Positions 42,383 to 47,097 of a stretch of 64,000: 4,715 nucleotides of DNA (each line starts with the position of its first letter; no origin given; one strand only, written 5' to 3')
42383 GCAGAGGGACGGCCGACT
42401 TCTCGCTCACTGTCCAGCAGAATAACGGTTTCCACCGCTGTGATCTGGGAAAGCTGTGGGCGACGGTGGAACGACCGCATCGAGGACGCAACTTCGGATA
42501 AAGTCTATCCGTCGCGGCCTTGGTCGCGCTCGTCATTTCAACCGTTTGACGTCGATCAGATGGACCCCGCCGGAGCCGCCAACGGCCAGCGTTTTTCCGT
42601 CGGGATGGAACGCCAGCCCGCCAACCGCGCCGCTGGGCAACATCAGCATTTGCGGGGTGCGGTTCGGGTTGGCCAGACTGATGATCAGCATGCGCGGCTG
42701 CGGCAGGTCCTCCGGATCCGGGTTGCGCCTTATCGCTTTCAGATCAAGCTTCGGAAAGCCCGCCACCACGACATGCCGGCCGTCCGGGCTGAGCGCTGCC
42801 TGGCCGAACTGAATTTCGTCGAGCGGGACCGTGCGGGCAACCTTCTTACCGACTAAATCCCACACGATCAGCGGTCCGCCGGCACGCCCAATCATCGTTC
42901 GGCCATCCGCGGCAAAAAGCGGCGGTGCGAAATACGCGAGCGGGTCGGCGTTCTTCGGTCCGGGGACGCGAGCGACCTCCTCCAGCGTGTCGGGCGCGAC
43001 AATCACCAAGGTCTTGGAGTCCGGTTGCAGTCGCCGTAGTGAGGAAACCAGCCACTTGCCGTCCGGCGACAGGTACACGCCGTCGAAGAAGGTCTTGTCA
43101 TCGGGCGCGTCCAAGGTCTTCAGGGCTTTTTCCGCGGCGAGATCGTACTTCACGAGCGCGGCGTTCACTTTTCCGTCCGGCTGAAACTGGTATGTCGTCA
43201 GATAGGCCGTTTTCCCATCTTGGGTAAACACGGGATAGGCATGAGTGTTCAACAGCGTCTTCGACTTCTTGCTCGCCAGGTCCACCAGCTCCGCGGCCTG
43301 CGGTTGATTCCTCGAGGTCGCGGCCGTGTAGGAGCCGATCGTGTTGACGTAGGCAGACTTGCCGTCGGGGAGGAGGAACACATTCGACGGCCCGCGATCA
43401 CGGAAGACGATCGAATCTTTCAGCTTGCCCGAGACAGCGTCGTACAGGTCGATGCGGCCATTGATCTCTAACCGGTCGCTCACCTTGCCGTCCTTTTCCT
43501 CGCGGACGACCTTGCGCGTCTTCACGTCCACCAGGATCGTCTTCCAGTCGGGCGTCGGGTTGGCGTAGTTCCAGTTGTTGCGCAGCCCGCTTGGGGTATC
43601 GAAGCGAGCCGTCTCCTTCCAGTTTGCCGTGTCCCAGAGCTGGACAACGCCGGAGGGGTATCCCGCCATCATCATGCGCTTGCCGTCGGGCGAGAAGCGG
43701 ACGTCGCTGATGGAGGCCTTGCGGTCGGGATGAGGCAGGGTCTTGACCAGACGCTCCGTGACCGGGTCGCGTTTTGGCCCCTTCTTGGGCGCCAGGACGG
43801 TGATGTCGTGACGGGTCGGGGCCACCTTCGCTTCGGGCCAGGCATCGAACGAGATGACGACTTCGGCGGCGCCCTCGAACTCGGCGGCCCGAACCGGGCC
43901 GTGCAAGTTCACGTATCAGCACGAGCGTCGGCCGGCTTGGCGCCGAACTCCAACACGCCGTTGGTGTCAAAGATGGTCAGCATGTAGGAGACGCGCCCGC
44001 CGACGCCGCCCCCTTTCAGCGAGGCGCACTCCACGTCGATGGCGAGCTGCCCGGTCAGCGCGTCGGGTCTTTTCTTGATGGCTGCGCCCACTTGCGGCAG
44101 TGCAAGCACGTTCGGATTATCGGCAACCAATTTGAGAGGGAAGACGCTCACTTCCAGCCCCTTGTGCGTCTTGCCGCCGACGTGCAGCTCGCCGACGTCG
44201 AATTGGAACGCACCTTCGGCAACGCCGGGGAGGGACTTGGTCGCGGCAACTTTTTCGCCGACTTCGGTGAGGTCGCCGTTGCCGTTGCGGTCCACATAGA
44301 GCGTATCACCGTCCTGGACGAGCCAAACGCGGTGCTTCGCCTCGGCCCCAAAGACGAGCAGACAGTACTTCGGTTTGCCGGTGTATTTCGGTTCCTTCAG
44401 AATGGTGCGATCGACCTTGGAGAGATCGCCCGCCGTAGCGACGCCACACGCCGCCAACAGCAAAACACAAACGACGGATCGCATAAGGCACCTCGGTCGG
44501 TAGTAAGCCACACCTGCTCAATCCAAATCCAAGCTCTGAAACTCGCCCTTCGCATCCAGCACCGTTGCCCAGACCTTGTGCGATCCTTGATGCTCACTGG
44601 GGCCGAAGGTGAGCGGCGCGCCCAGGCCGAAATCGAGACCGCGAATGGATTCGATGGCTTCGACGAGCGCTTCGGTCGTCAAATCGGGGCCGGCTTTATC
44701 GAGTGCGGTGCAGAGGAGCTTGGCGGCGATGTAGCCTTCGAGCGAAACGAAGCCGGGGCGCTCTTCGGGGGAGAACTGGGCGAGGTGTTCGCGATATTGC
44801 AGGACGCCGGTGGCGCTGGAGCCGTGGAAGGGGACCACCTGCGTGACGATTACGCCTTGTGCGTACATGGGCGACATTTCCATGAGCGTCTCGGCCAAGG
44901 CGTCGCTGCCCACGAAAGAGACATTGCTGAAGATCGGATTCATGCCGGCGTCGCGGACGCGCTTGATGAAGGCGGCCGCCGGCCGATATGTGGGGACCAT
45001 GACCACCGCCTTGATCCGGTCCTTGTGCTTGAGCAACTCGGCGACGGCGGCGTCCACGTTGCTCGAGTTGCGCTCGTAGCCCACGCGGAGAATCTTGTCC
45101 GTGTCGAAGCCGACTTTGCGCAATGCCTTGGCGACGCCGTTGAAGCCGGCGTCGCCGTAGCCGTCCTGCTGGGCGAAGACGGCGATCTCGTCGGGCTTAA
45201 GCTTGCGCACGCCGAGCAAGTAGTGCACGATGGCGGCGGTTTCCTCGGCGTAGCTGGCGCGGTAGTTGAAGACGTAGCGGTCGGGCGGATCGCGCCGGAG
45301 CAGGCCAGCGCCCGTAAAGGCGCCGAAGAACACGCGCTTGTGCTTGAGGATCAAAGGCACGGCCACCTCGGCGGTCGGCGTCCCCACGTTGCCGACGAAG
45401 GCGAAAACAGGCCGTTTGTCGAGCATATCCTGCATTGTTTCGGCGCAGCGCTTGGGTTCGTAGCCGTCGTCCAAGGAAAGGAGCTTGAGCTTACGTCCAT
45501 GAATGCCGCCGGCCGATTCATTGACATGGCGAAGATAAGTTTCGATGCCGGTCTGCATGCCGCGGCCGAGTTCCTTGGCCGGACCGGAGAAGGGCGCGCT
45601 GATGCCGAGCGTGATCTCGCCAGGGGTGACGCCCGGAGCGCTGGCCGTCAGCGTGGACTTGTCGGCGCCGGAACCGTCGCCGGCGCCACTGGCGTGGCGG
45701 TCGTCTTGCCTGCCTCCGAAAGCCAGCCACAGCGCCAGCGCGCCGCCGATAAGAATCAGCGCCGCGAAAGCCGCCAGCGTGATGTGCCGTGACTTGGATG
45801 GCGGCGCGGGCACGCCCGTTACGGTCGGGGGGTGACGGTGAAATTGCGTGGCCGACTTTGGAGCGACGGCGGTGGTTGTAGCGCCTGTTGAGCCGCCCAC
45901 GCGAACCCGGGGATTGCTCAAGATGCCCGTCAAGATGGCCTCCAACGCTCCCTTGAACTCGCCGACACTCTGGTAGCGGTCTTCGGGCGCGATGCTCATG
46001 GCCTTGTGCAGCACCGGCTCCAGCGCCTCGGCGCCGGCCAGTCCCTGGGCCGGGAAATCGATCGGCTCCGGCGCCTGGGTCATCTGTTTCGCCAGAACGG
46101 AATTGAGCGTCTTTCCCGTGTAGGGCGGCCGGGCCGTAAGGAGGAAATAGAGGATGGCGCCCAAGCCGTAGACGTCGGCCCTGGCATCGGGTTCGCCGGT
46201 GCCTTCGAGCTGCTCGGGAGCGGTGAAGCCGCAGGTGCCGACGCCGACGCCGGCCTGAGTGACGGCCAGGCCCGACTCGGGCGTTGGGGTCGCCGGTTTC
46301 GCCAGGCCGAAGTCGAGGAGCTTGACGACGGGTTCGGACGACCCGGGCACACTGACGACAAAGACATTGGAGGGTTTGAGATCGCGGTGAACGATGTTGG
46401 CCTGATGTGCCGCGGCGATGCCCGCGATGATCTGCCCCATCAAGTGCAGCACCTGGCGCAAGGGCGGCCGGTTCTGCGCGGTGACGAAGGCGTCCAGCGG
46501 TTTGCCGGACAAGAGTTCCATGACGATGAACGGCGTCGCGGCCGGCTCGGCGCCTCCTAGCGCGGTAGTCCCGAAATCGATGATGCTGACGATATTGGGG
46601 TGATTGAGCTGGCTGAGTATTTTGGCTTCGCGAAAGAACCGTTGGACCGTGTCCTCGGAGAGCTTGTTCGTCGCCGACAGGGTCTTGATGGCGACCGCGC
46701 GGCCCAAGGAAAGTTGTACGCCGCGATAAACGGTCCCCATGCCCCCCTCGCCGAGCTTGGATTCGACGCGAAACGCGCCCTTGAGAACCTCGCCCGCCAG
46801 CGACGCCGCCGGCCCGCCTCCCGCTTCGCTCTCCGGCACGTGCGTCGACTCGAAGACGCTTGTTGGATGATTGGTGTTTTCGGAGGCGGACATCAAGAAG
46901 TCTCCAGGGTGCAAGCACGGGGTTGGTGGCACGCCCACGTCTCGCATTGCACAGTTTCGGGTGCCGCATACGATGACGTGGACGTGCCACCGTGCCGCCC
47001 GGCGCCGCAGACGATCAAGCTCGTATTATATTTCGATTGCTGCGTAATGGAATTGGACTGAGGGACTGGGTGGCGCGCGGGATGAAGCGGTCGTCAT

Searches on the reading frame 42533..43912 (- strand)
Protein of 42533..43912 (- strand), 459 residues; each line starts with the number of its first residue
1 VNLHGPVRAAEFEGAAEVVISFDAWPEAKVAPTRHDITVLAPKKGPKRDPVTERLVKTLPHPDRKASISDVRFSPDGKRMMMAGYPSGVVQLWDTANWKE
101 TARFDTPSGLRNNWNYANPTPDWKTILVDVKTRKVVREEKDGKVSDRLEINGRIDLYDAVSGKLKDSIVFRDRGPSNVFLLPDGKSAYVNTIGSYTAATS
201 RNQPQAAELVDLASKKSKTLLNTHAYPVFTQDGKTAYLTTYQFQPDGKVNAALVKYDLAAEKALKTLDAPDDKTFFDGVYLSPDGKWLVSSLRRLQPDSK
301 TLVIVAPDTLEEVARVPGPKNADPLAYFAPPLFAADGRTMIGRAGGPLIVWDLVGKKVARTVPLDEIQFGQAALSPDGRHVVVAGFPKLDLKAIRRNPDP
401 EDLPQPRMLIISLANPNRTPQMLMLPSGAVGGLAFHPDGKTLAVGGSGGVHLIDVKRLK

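Call 70: search_protein_families(library=pfam, proteins=[window:42533-43912:-], max_evalue=0.001)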
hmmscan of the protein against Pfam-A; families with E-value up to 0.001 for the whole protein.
window:42533-43912:- (459 aa): 11 families
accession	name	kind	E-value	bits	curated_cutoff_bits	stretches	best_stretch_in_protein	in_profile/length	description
PF00400.38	WD40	-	2.9e-11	43.8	27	0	55-94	3-39/39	WD domain, G-beta repeat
PF07676.18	PD40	-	4.6e-11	42.8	20.9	0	72-93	15-37/38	WD40-like Beta Propeller Repeat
PF24814.1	WD40_Prp19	-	4.1e-09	36.3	320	0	52-107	122-176/281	Prp19 WD40 domain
PF25174.1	Beta-prop_THOC3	-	4.4e-09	36.2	305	0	63-110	44-91/272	THOC3 beta-propeller domain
PF23414.1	Beta-prop_EML_2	-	4.9e-07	29.8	90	0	57-104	73-120/266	Echinoderm microtubule-associated protein second beta-propeller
PF12894.13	ANAPC4_WD40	-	6.6e-07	29.9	22.9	0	428-456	39-68/91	Anaphase-promoting complex subunit 4 WD40 domain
PF24807.1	WD40_CDC20-Fz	-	2.4e-05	24.2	200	0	59-105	45-90/292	CDC20/Fizzy WD40 domain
PF25173.1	Beta-prop_WDR3_1st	-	0.00042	20.5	154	0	55-105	21-68/184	WDR3 first beta-propeller domain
PF23775.1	Beta-prop_RIG_2nd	-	0.00046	20.1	80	0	52-100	201-249/278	RIG second beta-propeller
PF24817.1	WD40_WDHD1_1st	-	0.00062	19.5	109.9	0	57-108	214-264/291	WDHD1 first WD40 domain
PF25175.1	Beta-prop_WDR5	-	0.00089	19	250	0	54-97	127-210/296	WDR5 beta-propeller domain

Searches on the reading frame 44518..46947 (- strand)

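Call 70: search_protein_families(library=pfam, proteins=[window:44518-46947:-], max_evalue=0.001)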
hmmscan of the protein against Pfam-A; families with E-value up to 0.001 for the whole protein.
window:44518-46947:- (809 aa): 6 families
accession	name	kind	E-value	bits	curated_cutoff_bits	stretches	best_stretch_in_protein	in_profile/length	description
PF13458.12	Peripla_BP_6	-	2.1e-54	185.9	31.7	1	444-801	1-342/343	Periplasmic binding protein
PF00069.31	Pkinase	-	4.1e-44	151.4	31.7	1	60-291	2-212/263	Protein kinase domain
PF07714.23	PK_Tyr_Ser-Thr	-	2.7e-28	99.4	23.1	1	61-290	3-219/258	Protein tyrosine and serine/threonine kinase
PF01094.35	ANF_receptor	-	1.3e-08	34.7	25.4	1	472-753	10-294/353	Receptor family ligand binding region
PF01636.29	APH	-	6.9e-05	23.2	23.2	0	97-183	33-113/239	Phosphotransferase enzyme family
PF06293.20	Kdo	-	0.0003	20.7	21.3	1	101-216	55-169/207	Lipopolysaccharide kinase (Kdo/WaaP) family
